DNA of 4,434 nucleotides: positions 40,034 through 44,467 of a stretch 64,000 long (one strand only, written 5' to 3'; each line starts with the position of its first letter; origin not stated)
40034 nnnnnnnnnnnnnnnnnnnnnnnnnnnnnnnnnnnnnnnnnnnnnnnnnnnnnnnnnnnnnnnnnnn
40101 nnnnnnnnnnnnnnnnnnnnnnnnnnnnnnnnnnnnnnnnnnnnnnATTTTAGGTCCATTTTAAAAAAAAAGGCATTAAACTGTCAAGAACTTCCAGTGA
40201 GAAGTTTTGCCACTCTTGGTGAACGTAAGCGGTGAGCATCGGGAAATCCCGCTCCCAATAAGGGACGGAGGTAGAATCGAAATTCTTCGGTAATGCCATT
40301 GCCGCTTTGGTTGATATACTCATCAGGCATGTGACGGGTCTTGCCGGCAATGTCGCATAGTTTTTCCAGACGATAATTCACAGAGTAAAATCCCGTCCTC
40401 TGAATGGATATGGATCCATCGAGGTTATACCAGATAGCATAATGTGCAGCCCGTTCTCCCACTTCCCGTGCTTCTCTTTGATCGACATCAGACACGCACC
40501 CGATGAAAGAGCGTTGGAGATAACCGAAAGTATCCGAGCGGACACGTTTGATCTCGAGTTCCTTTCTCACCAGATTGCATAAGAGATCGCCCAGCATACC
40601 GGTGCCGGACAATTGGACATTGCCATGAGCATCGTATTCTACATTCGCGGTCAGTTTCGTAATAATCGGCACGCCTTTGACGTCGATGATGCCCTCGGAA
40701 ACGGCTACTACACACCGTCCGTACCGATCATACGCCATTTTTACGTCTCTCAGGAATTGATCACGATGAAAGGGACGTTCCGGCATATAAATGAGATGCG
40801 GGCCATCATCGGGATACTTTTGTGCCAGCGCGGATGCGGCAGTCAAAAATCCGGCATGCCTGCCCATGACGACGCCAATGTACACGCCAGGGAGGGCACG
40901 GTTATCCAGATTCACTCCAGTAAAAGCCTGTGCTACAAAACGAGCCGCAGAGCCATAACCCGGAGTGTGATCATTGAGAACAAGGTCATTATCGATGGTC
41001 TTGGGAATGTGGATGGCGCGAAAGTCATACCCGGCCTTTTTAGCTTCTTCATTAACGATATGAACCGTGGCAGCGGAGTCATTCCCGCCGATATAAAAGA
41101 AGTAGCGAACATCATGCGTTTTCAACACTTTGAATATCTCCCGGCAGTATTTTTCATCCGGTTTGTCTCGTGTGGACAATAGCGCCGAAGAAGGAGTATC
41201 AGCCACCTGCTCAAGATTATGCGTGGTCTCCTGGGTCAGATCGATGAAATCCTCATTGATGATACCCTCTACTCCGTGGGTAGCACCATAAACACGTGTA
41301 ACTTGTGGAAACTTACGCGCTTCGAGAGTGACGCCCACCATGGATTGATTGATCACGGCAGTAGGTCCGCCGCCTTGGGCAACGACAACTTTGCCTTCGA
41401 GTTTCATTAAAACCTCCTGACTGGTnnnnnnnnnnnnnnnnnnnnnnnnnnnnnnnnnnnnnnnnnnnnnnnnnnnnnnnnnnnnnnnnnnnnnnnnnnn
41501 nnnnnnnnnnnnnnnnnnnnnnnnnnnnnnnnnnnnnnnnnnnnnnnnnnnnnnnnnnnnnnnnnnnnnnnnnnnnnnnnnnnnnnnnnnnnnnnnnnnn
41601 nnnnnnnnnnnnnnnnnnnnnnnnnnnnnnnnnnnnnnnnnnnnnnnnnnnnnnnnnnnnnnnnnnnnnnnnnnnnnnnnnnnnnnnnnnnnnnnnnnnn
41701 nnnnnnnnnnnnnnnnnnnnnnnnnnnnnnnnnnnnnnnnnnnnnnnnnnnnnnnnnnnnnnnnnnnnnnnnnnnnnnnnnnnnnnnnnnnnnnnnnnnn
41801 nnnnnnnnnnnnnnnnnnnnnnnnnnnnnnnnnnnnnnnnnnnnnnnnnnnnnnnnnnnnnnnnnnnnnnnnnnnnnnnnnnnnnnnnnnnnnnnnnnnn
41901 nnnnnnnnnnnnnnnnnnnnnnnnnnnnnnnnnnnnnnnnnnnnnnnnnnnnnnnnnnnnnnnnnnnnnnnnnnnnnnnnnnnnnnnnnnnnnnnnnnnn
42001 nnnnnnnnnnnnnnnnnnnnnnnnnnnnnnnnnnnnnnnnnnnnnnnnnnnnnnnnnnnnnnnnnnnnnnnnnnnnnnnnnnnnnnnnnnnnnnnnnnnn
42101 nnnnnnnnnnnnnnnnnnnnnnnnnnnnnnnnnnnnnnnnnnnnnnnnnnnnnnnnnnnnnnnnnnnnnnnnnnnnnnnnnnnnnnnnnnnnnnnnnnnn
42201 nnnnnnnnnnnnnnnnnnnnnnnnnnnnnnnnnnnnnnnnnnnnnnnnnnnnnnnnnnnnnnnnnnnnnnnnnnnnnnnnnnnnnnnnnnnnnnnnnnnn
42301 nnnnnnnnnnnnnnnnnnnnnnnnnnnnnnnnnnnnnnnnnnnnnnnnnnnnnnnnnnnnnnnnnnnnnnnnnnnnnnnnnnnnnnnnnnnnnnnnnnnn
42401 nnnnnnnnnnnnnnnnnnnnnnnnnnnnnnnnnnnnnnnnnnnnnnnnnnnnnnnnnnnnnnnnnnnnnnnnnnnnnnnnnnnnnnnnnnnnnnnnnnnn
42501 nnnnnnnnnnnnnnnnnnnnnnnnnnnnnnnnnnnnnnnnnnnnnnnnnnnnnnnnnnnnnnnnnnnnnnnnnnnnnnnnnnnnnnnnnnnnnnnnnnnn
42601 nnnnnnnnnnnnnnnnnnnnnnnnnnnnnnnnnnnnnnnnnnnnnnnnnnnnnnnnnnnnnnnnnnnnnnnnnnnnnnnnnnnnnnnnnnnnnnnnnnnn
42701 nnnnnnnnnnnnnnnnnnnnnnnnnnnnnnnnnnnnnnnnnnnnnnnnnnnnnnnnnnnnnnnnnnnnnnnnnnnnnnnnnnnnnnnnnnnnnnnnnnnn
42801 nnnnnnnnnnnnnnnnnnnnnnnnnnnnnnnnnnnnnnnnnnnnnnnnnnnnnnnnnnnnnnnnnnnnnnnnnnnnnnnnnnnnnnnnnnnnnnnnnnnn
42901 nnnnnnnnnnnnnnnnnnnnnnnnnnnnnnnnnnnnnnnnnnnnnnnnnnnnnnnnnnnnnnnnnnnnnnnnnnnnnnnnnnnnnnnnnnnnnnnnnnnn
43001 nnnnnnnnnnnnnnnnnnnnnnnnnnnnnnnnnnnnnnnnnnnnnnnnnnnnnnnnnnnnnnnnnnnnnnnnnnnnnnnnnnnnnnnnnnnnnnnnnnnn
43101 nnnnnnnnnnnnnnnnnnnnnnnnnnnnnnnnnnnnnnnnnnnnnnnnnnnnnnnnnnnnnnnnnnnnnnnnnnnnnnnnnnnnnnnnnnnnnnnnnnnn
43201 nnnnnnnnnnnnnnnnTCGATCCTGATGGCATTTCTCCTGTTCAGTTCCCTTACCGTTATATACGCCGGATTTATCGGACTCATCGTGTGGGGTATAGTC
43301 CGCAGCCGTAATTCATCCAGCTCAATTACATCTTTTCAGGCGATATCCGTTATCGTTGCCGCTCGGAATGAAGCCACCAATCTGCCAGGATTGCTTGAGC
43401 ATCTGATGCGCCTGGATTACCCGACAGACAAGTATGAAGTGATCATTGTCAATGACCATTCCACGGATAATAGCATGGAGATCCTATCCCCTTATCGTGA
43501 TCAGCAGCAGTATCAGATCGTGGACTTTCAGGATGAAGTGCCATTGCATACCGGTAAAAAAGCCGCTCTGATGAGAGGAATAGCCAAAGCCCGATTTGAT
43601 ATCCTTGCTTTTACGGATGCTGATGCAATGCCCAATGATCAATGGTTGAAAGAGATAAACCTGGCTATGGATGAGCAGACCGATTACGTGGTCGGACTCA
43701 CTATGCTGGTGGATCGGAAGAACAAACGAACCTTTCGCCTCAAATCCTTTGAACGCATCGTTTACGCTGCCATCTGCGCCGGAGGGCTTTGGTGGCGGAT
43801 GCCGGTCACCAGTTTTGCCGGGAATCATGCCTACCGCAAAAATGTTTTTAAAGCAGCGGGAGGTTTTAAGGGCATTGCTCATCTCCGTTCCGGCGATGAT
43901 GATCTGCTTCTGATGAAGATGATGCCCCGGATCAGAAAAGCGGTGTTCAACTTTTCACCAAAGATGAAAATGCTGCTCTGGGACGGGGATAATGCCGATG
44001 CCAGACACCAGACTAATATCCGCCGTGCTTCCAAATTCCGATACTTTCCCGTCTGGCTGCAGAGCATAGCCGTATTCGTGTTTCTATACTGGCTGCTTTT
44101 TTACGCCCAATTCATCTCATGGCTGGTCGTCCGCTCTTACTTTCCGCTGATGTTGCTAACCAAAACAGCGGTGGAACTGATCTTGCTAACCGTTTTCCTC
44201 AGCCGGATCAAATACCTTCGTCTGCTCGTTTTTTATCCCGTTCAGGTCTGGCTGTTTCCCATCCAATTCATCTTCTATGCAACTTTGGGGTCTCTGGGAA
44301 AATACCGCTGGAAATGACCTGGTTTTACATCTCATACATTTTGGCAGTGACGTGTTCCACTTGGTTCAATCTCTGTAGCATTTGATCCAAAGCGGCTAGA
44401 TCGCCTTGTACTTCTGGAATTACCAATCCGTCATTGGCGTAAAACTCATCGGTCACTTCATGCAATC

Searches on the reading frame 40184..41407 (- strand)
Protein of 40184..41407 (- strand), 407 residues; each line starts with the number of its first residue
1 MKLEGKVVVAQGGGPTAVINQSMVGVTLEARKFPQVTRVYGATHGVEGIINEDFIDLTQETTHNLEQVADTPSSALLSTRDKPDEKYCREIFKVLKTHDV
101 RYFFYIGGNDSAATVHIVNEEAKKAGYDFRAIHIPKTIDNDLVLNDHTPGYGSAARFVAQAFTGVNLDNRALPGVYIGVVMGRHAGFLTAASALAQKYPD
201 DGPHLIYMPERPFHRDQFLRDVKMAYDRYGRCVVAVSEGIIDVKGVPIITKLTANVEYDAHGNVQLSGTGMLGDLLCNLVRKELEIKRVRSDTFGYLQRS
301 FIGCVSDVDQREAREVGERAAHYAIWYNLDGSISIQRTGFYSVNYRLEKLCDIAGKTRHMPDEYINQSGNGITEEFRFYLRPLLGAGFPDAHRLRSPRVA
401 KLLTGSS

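Call 89: search_protein_families(library=pfam, proteins=[window:40184-41407:-], max_evalue=0.00001)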
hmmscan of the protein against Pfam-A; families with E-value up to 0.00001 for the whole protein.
window:40184-41407:- (407 aa): 1 family
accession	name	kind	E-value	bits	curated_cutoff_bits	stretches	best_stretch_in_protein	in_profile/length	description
PF00365.25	PFK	-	1e-47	163.3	30.9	1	6-320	1-273/277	Phosphofructokinase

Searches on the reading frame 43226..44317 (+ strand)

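Call 89: search_protein_families(library=pfam, proteins=[window:43226-44317:+], max_evalue=0.00001)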
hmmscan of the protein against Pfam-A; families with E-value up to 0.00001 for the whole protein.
window:43226-44317:+ (363 aa): 3 families
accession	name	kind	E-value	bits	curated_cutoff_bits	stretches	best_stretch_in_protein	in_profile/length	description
PF00535.33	Glycos_transf_2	-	4e-23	82.6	23.3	1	41-215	1-157/168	Glycosyl transferase family 2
PF13641.12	Glyco_tranf_2_3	-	1.6e-08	35.3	27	1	39-217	2-180/230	Glycosyltransferase like family 2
PF10111.15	Glyco_tranf_2_2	-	5.5e-06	26.5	27.3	1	67-253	27-216/276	Glycosyltransferase like family 2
